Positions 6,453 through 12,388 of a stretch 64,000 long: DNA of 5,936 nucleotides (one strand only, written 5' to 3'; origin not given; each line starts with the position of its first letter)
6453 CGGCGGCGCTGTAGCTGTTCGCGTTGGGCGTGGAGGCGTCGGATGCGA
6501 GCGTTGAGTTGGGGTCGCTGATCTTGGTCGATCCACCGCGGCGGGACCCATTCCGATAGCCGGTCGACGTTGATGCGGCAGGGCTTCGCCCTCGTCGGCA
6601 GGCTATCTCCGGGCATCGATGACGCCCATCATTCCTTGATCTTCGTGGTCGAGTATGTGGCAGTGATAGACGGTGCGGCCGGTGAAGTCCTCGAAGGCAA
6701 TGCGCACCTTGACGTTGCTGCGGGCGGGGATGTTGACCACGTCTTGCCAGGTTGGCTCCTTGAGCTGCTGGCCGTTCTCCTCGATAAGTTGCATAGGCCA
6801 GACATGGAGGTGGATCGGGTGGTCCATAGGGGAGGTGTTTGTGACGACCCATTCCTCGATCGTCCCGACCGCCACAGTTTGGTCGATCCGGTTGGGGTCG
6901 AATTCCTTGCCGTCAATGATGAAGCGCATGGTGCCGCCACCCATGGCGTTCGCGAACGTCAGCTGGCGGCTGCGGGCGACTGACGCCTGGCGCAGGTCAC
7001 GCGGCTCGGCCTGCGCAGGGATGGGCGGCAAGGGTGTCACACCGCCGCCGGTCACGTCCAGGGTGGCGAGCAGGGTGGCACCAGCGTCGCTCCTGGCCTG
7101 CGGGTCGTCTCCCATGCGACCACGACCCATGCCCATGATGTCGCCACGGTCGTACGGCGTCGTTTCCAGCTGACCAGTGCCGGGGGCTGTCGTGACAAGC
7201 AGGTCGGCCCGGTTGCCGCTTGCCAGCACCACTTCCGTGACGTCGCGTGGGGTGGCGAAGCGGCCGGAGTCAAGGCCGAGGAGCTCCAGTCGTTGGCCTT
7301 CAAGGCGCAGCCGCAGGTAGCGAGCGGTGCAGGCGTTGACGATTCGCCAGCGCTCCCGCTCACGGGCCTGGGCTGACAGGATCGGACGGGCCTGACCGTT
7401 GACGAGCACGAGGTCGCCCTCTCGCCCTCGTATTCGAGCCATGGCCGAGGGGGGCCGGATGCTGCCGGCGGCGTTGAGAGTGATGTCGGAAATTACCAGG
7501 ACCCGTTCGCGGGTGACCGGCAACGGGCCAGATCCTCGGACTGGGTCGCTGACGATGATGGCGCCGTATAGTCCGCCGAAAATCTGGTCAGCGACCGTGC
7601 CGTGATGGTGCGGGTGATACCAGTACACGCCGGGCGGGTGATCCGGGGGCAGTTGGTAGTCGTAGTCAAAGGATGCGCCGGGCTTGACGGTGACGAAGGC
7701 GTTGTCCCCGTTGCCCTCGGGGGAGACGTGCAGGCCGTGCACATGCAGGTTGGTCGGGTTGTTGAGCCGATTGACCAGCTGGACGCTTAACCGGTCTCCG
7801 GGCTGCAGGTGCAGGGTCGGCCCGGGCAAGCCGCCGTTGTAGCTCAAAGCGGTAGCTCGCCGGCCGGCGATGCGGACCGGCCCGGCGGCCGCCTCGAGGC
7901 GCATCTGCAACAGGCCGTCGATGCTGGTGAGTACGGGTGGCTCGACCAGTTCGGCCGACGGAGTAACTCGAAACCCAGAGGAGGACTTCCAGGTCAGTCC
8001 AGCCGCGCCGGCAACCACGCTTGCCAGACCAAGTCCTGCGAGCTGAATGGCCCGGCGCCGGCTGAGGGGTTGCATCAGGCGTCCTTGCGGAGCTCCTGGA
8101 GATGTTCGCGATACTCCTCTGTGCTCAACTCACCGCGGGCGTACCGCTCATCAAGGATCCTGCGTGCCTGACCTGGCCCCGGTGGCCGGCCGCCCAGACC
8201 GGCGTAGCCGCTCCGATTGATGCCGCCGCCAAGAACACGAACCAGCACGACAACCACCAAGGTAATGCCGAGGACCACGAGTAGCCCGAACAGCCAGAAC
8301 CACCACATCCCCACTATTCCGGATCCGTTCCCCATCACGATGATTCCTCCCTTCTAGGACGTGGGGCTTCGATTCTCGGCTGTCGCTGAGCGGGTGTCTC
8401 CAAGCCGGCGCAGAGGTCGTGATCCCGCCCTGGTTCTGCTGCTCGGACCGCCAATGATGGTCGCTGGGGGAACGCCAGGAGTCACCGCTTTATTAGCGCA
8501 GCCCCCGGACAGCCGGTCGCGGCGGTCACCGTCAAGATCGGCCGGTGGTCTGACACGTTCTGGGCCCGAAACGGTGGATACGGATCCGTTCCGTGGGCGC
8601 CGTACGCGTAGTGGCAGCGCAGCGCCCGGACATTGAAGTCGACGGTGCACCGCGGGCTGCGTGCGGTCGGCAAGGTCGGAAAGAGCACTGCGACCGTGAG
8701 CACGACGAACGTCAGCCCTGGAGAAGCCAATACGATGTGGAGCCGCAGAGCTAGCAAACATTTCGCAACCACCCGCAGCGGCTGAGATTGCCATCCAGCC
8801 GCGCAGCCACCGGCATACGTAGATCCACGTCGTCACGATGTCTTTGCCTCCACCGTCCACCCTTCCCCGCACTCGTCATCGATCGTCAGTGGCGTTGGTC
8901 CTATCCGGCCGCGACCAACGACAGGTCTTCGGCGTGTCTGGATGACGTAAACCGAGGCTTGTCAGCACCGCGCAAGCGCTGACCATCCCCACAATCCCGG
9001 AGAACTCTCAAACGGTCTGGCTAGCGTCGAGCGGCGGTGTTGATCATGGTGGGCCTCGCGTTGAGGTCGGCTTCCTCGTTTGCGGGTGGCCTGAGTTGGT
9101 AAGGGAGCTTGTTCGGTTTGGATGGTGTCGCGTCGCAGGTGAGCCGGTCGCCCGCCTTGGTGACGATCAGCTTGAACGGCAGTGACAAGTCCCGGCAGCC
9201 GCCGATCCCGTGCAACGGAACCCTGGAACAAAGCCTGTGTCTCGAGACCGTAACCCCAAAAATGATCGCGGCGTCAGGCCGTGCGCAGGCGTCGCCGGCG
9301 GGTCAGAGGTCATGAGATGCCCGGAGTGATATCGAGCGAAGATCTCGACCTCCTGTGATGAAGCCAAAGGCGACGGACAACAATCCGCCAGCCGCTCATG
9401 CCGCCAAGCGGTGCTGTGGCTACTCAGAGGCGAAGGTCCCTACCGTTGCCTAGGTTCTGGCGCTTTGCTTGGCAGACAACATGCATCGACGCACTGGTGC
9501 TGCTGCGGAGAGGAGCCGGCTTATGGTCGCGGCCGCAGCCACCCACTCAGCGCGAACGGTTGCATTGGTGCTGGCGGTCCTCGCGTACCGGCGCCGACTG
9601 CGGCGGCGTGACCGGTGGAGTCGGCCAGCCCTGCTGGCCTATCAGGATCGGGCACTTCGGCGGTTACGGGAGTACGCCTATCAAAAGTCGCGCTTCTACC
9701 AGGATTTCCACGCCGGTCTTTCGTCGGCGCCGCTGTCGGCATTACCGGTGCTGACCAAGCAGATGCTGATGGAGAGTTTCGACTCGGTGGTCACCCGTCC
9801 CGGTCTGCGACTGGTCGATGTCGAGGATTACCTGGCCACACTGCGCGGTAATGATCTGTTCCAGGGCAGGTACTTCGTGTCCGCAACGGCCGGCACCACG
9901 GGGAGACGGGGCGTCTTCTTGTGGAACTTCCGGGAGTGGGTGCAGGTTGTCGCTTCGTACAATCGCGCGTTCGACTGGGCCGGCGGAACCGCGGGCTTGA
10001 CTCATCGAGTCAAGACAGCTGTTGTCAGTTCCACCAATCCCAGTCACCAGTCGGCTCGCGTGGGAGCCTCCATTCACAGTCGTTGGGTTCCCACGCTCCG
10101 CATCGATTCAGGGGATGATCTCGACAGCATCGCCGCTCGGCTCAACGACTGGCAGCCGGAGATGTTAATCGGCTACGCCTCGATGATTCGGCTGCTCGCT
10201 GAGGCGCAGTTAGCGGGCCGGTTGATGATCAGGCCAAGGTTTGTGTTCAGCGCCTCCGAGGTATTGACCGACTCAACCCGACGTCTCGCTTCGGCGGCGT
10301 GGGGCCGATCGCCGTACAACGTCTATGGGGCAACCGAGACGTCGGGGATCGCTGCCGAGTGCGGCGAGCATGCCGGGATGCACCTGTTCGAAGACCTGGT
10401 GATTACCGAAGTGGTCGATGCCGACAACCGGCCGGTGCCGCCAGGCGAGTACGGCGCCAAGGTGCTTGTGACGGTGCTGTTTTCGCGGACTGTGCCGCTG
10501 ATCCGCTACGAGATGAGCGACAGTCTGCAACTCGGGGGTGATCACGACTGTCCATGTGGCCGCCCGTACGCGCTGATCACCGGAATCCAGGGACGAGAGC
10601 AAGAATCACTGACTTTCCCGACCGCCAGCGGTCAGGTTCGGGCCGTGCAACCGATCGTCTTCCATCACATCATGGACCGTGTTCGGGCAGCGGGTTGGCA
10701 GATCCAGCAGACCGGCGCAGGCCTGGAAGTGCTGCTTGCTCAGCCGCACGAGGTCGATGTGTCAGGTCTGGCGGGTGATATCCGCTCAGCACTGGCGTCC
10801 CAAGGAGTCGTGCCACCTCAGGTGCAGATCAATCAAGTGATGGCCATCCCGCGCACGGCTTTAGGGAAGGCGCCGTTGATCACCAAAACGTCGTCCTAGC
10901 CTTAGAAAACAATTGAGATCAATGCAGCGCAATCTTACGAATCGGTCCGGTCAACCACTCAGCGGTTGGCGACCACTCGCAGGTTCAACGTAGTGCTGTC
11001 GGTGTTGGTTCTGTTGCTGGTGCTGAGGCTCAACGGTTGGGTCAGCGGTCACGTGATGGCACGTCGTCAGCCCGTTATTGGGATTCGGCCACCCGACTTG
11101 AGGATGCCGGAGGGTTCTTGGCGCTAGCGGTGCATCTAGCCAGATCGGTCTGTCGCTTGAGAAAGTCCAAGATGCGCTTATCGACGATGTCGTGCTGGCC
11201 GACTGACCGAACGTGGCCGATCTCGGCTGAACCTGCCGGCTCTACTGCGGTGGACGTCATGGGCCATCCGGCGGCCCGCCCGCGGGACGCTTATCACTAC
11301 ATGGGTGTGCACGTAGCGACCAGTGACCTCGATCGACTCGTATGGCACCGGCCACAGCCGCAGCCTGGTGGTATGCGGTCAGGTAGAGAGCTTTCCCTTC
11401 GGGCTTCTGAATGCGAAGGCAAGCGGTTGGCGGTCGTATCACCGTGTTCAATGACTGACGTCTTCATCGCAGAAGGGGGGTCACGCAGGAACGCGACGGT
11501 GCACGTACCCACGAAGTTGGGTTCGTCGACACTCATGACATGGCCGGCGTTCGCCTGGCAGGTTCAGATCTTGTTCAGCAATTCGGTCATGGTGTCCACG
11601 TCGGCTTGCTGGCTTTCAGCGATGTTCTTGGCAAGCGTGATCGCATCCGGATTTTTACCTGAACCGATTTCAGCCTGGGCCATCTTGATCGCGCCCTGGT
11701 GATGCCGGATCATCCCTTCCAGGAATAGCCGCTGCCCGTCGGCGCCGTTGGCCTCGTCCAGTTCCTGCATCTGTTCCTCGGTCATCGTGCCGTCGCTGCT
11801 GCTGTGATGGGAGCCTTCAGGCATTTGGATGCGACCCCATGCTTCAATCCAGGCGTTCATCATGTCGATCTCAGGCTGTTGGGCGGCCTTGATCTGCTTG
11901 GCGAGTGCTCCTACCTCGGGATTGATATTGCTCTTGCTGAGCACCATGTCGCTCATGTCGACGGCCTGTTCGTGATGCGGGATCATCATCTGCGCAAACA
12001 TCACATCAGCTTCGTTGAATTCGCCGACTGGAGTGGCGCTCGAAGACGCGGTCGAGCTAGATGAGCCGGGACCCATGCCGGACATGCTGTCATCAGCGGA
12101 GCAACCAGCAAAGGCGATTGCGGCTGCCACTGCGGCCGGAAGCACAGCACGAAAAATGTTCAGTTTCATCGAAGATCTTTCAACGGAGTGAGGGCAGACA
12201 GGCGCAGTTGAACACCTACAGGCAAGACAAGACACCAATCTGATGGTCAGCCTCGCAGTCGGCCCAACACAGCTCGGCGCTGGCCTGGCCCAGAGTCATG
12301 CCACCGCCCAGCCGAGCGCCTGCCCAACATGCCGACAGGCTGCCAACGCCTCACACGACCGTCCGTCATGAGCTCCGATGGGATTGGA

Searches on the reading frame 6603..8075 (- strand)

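Call 16: search_protein_families(library=pfam, proteins=[window:6603-8075:-], max_evalue=0.001)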
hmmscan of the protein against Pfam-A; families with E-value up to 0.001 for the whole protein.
window:6603-8075:- (490 aa): 3 families
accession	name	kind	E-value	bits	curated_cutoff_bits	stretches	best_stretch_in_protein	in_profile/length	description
PF07731.20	Cu-oxidase_2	-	8.1e-27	94.1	20.4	1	384-486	23-131/137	Multicopper oxidase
PF07732.21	Cu-oxidase_3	-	2e-26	92.8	21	1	67-178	7-117/119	Multicopper oxidase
PF00394.28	Cu-oxidase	-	3.4e-09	37.4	21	1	217-297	33-123/157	Multicopper oxidase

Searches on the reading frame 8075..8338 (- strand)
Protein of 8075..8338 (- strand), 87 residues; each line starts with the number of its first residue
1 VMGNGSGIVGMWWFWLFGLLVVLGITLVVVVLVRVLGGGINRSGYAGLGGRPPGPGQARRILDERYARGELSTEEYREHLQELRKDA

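Call 16: search_protein_families(library=pfam, proteins=[window:8075-8338:-], max_evalue=0.001)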
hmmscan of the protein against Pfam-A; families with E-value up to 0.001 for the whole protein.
window:8075-8338:- (87 aa): 1 family
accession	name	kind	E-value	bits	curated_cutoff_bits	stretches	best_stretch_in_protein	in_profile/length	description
PF09851.14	SHOCT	-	1.5e-06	28.2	27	1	58-83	2-27/28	Short C-terminal domain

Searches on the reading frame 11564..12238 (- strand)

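Call 16: search_protein_families(library=pfam, proteins=[window:11564-12238:-], max_evalue=0.001)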
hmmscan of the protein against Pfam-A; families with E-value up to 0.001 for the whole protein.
window:11564-12238:- (224 aa): 2 families
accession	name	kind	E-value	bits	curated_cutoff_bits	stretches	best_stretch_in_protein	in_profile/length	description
PF03713.19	DUF305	-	2.5e-45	154.7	27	1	78-221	1-151/151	Domain of unknown function (DUF305)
PF13628.12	DUF4142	-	1.1e-09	39.1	27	1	152-212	70-130/138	Domain of unknown function (DUF4142)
